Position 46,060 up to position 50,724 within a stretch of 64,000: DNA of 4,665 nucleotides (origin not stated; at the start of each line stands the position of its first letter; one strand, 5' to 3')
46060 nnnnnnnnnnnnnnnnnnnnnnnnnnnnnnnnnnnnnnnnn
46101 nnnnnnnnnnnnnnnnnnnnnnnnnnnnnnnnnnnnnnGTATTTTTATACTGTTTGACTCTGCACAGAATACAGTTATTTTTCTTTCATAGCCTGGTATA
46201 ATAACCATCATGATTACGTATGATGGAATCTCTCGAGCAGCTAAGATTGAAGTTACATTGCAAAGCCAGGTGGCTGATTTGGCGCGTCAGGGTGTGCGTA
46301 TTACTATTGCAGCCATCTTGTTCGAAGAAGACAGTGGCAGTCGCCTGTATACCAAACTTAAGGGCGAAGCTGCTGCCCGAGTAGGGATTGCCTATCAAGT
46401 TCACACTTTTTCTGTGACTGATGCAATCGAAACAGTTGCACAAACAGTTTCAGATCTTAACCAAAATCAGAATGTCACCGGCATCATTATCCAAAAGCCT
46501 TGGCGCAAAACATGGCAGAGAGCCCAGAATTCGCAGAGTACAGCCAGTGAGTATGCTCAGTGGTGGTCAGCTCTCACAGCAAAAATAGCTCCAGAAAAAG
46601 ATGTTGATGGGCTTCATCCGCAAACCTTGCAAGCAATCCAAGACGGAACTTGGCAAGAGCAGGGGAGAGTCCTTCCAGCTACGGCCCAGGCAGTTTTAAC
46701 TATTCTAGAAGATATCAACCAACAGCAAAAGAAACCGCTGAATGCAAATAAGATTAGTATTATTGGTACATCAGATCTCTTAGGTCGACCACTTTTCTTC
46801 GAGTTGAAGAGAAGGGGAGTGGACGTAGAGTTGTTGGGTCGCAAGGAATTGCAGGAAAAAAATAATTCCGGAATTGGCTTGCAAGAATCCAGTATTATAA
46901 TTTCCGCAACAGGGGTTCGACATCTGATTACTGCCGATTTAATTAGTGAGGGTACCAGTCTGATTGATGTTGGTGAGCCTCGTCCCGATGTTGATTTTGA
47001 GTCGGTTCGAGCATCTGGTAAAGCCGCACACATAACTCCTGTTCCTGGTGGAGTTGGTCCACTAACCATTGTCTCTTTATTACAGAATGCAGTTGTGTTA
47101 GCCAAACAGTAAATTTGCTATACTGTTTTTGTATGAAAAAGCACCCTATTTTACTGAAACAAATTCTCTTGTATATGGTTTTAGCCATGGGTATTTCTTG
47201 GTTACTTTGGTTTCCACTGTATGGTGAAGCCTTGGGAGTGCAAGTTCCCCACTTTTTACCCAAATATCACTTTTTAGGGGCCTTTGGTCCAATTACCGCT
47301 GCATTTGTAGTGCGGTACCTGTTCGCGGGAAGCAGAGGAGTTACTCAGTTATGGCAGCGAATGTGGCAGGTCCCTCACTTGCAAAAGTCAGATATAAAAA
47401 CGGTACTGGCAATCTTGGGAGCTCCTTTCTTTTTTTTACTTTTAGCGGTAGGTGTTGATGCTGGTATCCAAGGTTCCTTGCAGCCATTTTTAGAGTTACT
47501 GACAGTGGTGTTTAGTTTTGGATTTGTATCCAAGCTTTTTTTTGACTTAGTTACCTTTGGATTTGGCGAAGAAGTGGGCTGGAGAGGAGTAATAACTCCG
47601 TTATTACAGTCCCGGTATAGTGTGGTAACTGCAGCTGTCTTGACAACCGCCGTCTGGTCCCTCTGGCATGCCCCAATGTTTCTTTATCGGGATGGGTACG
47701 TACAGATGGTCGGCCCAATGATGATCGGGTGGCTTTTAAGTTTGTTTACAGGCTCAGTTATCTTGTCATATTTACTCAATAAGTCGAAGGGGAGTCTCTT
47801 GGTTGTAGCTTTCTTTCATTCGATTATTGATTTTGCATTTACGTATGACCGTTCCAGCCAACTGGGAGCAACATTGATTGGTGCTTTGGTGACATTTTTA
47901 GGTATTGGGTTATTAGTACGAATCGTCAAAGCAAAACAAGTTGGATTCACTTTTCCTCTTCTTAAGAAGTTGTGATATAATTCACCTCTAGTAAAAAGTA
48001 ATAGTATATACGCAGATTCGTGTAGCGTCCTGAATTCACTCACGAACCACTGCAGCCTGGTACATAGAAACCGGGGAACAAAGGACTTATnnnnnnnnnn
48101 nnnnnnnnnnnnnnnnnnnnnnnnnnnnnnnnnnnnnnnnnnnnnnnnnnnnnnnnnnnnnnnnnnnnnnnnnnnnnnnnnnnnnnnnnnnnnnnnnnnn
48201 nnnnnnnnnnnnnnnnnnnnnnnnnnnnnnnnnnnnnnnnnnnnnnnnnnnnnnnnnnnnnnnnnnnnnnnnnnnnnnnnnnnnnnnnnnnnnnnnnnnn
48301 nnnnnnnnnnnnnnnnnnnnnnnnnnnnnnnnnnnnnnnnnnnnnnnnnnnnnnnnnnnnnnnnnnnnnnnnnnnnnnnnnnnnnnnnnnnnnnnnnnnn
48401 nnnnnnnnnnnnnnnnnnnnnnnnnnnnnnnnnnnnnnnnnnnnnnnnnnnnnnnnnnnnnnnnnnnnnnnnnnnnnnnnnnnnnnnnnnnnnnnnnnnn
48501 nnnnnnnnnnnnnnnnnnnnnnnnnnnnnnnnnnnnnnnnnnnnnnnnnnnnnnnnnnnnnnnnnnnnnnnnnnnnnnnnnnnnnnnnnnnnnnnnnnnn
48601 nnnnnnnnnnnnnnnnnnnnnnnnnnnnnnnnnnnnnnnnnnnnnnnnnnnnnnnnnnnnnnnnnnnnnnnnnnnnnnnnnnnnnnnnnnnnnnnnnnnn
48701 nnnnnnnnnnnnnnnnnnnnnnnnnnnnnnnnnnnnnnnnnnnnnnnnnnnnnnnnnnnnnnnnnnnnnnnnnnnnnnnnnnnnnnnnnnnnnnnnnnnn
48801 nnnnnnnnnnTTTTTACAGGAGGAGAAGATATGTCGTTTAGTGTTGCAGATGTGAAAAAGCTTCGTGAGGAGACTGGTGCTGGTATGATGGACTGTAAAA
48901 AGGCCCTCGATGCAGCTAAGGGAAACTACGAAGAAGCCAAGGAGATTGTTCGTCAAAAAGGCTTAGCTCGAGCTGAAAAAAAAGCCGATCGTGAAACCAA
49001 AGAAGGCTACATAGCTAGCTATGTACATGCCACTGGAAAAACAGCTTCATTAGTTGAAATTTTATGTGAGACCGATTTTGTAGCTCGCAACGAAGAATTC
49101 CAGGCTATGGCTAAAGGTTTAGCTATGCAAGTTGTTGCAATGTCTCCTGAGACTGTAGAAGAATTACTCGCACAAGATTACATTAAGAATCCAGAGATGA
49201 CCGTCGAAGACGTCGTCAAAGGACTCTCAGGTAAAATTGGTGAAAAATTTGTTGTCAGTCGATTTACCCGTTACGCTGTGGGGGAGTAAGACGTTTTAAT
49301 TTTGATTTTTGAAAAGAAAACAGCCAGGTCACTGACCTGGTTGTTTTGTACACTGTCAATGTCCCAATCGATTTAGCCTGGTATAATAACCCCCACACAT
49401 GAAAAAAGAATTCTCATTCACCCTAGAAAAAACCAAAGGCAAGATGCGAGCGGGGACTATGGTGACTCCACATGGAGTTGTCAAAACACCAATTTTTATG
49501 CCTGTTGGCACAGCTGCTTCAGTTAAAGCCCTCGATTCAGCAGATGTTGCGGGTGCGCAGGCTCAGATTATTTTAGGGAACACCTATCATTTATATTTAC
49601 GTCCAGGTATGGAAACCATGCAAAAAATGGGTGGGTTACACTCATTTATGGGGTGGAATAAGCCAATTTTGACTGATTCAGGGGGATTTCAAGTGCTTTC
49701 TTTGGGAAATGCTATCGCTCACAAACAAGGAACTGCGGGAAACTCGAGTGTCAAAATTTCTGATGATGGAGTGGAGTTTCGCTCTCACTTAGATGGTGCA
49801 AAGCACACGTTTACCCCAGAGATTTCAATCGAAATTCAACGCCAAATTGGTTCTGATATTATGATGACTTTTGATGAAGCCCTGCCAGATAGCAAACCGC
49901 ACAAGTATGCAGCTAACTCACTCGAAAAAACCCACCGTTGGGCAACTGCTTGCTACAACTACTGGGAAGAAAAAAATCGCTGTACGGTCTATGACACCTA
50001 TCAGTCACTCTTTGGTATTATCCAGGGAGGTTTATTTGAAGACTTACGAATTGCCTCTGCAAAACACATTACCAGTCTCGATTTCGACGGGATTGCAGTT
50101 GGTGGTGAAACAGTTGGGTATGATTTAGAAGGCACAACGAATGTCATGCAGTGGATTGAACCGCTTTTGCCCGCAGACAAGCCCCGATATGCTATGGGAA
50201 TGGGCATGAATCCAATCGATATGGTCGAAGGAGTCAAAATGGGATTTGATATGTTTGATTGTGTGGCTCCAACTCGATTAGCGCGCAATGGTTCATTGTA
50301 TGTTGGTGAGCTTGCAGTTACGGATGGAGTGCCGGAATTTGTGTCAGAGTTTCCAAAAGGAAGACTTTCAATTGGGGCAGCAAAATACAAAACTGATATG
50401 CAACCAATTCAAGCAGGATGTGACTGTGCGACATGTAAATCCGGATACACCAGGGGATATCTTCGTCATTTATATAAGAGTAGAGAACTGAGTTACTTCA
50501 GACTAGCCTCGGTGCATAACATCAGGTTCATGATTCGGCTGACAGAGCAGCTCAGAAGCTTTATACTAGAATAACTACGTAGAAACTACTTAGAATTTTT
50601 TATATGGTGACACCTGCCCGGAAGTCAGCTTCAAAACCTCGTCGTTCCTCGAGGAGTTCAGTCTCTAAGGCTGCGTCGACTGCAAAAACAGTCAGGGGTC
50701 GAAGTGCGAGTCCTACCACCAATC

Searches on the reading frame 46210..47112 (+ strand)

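Call 25: search_protein_families(library=pfam, proteins=[window:46210-47112:+], max_evalue=0.001)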
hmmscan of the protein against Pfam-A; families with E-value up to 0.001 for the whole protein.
window:46210-47112:+ (300 aa): 2 families
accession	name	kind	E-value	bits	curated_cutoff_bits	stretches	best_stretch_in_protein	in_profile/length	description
PF02882.25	THF_DHG_CYH_C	-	2.5e-27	95.6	27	1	150-299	11-157/160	Tetrahydrofolate dehydrogenase/cyclohydrolase, NAD(P)-binding domain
PF00763.28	THF_DHG_CYH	-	5.1e-18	65.9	32.8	1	5-133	2-115/115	Tetrahydrofolate dehydrogenase/cyclohydrolase, catalytic domain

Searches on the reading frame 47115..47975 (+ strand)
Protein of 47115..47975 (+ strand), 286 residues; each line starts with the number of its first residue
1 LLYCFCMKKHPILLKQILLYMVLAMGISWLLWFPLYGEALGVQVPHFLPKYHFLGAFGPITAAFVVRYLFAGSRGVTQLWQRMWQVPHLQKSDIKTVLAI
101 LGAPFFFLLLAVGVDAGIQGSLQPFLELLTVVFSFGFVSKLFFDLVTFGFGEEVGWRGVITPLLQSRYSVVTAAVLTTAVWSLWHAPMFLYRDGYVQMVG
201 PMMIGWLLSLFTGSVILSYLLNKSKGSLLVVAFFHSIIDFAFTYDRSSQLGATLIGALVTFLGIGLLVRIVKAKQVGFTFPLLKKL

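Call 25: search_protein_families(library=pfam, proteins=[window:47115-47975:+], max_evalue=0.001)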
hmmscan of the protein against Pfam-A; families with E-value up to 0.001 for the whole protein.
window:47115-47975:+ (286 aa): 1 family
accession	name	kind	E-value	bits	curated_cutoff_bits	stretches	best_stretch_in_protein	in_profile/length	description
PF02517.21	Rce1-like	-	3e-14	53.5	22.4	1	138-240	5-92/93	Type II CAAX prenyl endopeptidase Rce1-like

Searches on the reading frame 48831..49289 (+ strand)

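Call 25: search_protein_families(library=pfam, proteins=[window:48831-49289:+], max_evalue=0.001)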
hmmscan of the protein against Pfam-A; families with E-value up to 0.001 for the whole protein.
window:48831-49289:+ (152 aa): 1 family
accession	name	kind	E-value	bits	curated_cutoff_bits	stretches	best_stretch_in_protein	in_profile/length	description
PF00889.24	EF_TS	-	2.1e-19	70.4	27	1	72-149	1-76/204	Elongation factor TS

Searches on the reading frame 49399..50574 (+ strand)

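Call 25: search_protein_families(library=pfam, proteins=[window:49399-50574:+], max_evalue=0.001)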
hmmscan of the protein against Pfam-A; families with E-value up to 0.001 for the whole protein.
window:49399-50574:+ (391 aa): 1 family
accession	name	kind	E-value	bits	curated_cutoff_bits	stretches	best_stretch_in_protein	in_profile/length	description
PF01702.25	TGT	-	4.5e-129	431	26.3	1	16-390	3-340/357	Queuine tRNA-ribosyltransferase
